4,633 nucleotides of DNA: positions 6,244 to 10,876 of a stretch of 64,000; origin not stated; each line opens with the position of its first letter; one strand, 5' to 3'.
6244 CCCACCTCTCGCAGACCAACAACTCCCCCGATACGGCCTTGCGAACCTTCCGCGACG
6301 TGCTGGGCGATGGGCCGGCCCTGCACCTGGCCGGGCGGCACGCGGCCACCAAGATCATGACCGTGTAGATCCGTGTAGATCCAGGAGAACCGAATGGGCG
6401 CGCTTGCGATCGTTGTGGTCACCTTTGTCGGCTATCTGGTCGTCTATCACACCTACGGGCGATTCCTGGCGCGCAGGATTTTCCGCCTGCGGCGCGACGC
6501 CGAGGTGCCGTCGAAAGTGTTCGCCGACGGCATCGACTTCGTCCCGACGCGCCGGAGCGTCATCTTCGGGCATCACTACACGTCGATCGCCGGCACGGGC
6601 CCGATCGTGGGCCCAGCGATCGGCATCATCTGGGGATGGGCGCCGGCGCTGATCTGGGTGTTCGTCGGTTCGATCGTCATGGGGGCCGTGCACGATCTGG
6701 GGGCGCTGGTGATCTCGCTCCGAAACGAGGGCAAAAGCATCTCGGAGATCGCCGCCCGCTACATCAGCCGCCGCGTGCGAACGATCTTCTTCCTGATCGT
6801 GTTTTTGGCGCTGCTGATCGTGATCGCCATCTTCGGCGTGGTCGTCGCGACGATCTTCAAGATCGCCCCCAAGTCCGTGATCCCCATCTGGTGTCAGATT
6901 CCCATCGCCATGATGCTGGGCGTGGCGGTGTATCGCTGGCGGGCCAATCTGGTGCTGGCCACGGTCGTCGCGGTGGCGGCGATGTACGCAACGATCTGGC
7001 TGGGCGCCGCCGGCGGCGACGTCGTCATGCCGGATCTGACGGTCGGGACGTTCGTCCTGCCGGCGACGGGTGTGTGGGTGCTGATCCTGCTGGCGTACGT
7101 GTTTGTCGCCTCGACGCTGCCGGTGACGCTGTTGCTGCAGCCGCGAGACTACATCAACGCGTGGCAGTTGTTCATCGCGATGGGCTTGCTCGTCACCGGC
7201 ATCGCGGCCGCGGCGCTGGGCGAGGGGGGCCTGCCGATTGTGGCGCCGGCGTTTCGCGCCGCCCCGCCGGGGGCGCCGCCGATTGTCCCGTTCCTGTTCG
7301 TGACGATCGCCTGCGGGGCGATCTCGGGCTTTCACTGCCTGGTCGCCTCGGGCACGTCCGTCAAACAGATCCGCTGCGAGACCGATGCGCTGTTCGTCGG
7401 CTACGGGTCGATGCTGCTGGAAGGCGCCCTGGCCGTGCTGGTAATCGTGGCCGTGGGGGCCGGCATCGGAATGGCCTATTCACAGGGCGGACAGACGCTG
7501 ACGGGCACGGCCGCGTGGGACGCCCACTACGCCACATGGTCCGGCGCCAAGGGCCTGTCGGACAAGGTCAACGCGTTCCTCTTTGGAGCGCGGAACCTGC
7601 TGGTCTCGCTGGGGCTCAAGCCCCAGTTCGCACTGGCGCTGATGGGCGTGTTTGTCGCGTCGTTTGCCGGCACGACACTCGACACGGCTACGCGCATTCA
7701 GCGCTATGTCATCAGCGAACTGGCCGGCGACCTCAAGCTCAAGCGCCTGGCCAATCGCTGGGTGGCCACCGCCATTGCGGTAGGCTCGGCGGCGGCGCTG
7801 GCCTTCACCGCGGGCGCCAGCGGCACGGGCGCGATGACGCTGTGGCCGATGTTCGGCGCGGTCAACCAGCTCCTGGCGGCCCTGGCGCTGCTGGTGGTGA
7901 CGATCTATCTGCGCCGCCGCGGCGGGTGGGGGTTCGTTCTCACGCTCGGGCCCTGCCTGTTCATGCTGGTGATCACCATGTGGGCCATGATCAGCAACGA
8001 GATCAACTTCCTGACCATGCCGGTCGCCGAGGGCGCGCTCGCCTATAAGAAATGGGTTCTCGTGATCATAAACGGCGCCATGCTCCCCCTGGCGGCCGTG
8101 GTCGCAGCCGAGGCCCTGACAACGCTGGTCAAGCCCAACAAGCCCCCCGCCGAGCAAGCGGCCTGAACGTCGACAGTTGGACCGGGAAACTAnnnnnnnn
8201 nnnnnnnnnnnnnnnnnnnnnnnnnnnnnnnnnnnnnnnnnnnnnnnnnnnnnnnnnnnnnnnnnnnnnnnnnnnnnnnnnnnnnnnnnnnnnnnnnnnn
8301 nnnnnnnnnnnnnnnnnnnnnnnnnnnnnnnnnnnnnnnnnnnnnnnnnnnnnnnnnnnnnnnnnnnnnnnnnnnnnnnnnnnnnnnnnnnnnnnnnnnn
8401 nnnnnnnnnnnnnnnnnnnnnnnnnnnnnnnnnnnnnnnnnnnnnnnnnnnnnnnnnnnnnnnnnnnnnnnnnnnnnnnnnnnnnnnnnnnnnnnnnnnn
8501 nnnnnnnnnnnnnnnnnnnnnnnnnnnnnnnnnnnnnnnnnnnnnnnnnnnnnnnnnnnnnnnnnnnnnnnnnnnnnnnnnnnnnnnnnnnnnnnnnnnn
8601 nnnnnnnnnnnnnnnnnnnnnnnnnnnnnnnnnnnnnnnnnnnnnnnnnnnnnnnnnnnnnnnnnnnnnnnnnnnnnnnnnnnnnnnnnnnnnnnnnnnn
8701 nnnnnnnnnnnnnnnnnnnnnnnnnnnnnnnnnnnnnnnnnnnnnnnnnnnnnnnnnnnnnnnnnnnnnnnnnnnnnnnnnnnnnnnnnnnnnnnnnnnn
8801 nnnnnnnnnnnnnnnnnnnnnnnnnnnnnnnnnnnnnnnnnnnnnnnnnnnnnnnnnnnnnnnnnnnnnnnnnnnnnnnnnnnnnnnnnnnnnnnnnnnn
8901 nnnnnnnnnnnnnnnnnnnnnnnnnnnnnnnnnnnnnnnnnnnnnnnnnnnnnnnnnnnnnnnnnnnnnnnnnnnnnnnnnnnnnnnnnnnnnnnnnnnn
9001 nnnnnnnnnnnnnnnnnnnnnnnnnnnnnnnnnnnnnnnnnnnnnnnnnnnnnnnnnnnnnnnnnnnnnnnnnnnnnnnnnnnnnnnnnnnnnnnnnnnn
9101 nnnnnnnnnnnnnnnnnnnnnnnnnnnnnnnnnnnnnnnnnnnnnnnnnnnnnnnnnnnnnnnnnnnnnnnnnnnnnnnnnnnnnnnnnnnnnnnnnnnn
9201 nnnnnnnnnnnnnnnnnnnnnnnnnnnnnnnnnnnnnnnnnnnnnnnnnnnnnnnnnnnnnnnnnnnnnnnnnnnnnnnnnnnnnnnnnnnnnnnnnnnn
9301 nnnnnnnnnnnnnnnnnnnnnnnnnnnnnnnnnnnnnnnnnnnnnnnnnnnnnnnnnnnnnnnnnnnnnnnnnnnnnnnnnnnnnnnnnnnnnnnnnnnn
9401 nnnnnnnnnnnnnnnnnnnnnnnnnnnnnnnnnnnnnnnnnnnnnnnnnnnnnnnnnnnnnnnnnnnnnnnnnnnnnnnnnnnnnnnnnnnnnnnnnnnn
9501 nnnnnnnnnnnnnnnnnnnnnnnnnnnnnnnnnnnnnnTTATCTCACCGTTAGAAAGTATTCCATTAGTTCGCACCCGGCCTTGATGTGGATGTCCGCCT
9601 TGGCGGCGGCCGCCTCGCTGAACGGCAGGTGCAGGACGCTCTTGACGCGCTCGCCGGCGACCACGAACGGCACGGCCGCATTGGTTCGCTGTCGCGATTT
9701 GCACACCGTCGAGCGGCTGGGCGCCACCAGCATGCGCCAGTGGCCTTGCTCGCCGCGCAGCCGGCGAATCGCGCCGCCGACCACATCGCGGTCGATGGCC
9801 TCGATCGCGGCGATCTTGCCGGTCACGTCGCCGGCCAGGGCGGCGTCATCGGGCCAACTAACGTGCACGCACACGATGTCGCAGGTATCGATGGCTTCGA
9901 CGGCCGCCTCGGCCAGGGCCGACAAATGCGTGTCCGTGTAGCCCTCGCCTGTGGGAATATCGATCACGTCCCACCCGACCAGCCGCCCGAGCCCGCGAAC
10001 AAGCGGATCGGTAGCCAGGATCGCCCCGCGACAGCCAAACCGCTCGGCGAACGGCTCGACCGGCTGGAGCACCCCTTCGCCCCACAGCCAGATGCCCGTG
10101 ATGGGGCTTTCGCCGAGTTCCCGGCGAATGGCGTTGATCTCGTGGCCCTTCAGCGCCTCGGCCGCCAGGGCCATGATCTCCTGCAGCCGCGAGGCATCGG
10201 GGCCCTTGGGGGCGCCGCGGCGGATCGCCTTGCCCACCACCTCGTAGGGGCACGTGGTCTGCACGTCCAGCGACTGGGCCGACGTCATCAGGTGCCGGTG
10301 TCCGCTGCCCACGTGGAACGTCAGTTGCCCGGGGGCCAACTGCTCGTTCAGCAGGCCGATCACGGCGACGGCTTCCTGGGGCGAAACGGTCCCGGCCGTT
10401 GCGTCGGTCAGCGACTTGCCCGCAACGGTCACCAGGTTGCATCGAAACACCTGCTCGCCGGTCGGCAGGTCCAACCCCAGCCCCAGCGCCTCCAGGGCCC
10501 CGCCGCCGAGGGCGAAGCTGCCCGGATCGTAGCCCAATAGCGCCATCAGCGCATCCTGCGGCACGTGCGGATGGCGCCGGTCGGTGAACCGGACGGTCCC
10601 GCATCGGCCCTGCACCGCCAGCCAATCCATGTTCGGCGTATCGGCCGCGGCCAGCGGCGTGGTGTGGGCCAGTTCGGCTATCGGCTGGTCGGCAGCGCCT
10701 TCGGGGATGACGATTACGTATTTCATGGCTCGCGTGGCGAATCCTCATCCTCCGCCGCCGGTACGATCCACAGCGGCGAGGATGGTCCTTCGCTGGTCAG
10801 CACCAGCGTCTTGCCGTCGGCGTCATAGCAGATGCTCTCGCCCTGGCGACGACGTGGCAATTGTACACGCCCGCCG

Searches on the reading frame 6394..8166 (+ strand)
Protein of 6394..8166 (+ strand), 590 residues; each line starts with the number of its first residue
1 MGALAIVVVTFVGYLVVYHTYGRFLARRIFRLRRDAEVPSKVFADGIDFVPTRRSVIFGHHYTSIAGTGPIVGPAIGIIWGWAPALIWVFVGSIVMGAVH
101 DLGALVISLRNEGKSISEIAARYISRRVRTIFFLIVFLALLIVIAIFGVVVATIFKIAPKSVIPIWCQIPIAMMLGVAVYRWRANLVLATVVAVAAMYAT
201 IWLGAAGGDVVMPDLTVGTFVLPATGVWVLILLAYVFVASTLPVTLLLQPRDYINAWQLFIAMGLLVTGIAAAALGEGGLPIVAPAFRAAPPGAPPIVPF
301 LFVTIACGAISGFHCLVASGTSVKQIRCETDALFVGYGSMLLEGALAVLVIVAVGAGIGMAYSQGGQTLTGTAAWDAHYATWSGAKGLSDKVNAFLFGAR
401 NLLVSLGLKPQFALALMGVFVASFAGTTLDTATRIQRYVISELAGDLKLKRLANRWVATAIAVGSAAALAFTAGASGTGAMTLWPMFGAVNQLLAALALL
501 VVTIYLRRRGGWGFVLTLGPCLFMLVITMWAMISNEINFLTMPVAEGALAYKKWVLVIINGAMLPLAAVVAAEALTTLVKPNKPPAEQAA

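Call 88: search_protein_families(library=pfam, proteins=[window:6394-8166:+], max_evalue=0.0001)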
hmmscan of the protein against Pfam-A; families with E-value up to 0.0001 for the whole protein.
window:6394-8166:+ (590 aa): 1 family
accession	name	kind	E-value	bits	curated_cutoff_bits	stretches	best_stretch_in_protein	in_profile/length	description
PF02554.20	CstA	-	1.8e-127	426.8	27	1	3-531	2-560/560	Carbon starvation protein CstA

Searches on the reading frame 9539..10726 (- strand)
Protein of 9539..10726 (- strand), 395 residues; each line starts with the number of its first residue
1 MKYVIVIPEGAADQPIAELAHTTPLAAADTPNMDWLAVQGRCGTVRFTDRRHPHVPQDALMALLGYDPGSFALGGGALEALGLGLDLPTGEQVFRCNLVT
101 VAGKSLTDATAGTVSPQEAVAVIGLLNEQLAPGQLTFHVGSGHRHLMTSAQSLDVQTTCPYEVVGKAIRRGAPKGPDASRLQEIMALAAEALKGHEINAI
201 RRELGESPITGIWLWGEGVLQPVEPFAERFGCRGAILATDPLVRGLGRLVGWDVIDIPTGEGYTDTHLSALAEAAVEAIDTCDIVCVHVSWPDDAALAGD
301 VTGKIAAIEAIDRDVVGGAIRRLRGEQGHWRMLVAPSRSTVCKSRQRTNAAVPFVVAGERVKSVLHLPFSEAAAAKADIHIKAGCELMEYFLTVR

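Call 88: search_protein_families(library=pfam, proteins=[window:9539-10726:-], max_evalue=0.0001)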
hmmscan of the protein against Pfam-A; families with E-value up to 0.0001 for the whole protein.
window:9539-10726:- (395 aa): 2 families
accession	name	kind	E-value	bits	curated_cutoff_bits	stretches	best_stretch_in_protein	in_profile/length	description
PF10143.14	PhosphMutase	-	3.1e-30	105.7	21.5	1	37-198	1-170/170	2,3-bisphosphoglycerate-independent phosphoglycerate mutase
PF01676.23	Metalloenzyme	-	3.7e-18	66.4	24.3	1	1-368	1-228/252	Metalloenzyme superfamily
